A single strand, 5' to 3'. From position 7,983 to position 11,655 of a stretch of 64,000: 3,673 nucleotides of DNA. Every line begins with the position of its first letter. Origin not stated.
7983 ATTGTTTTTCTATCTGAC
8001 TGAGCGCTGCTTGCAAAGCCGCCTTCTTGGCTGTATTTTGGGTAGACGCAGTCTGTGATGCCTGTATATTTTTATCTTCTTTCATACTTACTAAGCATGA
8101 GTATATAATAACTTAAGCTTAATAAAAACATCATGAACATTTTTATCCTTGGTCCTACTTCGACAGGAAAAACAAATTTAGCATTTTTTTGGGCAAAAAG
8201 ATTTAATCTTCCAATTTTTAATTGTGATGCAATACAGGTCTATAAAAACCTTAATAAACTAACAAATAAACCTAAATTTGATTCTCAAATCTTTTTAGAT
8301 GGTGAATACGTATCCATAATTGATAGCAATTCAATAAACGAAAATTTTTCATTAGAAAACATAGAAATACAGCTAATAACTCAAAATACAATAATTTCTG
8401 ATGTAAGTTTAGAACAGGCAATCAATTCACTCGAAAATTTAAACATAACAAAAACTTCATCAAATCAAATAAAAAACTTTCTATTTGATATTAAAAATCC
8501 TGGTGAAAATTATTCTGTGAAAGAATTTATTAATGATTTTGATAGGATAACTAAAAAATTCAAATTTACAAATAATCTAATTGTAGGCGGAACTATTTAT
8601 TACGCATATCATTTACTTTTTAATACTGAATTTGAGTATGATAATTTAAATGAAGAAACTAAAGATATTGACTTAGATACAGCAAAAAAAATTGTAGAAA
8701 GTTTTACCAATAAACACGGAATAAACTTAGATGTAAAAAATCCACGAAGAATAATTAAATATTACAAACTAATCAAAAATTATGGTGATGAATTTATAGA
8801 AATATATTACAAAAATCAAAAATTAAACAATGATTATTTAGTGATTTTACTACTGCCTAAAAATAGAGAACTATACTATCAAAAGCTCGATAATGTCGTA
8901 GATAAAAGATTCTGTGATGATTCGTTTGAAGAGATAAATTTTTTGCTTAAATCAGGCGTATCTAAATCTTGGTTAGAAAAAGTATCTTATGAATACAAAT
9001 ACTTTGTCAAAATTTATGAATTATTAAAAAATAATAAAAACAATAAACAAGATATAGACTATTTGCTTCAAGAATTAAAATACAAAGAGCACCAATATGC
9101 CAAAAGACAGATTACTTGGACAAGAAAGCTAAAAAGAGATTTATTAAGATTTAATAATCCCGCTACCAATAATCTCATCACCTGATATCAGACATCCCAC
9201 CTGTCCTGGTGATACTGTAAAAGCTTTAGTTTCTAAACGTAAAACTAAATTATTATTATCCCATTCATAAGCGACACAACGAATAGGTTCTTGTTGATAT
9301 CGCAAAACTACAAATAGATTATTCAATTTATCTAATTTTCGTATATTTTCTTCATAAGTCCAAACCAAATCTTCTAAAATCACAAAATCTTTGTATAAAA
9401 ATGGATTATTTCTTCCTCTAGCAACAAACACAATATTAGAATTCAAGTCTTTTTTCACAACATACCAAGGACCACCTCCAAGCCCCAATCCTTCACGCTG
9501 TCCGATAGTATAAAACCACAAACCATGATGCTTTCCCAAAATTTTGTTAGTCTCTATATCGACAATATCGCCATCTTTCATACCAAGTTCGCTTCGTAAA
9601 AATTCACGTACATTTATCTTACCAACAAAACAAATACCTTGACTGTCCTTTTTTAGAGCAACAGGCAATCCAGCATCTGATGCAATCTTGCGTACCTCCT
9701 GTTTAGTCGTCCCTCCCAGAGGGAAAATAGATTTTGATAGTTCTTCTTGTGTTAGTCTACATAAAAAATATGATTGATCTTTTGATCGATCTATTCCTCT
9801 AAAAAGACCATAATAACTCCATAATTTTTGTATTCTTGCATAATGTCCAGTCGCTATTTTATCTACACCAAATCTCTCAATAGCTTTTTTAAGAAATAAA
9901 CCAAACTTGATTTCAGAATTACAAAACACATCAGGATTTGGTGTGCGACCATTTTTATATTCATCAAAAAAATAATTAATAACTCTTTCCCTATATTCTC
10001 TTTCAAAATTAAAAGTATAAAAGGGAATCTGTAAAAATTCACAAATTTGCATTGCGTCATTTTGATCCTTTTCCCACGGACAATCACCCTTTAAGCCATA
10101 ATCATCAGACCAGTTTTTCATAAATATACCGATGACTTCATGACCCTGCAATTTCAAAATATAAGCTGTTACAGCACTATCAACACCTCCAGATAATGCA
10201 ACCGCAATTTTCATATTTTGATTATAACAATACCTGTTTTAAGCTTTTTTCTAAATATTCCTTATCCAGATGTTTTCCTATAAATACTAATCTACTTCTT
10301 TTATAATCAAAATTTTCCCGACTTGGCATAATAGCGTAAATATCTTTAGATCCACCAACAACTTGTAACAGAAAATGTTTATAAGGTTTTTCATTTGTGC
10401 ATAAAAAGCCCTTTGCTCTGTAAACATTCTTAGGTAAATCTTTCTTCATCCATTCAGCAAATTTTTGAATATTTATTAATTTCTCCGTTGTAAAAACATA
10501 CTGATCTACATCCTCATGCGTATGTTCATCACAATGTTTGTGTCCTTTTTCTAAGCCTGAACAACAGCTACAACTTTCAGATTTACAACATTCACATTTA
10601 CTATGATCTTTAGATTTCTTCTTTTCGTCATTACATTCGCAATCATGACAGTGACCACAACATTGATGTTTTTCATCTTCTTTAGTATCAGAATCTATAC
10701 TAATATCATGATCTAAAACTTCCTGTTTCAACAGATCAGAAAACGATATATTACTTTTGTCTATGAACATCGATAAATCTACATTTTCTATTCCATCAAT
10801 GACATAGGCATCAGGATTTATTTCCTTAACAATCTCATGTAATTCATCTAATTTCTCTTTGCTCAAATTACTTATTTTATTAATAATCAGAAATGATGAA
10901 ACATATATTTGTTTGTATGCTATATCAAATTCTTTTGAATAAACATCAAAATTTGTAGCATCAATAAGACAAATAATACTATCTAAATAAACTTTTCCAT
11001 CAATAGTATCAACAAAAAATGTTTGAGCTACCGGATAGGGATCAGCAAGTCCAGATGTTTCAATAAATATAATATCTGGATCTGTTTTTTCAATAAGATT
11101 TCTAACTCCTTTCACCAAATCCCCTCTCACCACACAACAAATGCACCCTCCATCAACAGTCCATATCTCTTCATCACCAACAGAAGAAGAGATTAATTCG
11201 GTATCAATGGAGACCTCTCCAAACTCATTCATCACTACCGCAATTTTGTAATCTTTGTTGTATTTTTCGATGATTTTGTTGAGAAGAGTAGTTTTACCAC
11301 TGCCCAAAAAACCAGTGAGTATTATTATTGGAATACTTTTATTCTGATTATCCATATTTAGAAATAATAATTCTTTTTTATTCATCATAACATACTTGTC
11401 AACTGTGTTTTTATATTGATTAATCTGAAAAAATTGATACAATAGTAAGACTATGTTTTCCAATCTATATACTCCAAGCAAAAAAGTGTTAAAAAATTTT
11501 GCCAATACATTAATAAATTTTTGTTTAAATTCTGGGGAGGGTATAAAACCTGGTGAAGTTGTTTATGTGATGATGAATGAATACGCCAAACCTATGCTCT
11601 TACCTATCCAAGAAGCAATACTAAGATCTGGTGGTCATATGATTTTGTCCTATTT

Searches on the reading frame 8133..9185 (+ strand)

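Call 11: search_protein_families(library=pfam, max_evalue=0.001, proteins=[window:8133-9185:+])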
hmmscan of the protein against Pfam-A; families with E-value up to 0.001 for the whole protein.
window:8133-9185:+ (350 aa): 2 families
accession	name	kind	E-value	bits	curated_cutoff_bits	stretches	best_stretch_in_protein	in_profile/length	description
PF01715.23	IPPT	-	3e-28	99.6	23.6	1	105-332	13-242/243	IPP transferase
PF01745.22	IPT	-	0.00016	21.6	20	1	4-42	5-43/233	Isopentenyl transferase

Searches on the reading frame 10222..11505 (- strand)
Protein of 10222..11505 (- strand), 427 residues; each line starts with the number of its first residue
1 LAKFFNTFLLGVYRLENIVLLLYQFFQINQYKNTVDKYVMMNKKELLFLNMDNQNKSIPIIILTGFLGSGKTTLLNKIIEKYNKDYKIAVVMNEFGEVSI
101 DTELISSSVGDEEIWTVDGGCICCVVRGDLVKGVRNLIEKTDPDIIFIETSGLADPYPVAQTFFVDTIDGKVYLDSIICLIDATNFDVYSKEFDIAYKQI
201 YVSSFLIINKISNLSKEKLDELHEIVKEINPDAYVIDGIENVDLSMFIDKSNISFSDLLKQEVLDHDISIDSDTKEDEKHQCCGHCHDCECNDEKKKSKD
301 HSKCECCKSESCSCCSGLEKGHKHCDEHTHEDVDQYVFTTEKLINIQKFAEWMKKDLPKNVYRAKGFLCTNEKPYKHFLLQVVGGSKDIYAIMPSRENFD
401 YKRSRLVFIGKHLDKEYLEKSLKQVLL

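Call 11: search_protein_families(library=pfam, max_evalue=0.001, proteins=[window:10222-11505:-])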
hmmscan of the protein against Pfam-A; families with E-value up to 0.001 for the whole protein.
window:10222-11505:- (427 aa): 7 families
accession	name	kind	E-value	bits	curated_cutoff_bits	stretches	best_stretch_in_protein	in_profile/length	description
PF02492.25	cobW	-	5.8e-53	179.6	20.7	1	59-236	1-179/180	CobW/HypB/UreG, nucleotide-binding domain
PF07683.19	CobW_C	-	6.7e-18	64.8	22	1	335-426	3-94/94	Cobalamin synthesis protein cobW C-terminal domain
PF13401.12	AAA_22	-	3.2e-05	24.7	27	1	60-227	7-109/130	AAA domain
PF00009.33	GTP_EFTU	-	6.2e-05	23.1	26.5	1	57-238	2-158/188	Elongation factor Tu GTP binding domain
PF10035.14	DUF2179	-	0.00022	21.4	22.8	0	214-236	24-46/55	Uncharacterized protein conserved in bacteria (DUF2179)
PF00437.27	T2SSE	-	0.00029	20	24.9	1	32-91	118-176/370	Type II/IV secretion system protein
PF03205.20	MobB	-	0.00046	20.5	26.6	0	60-102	1-44/133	Molybdopterin guanine dinucleotide synthesis protein B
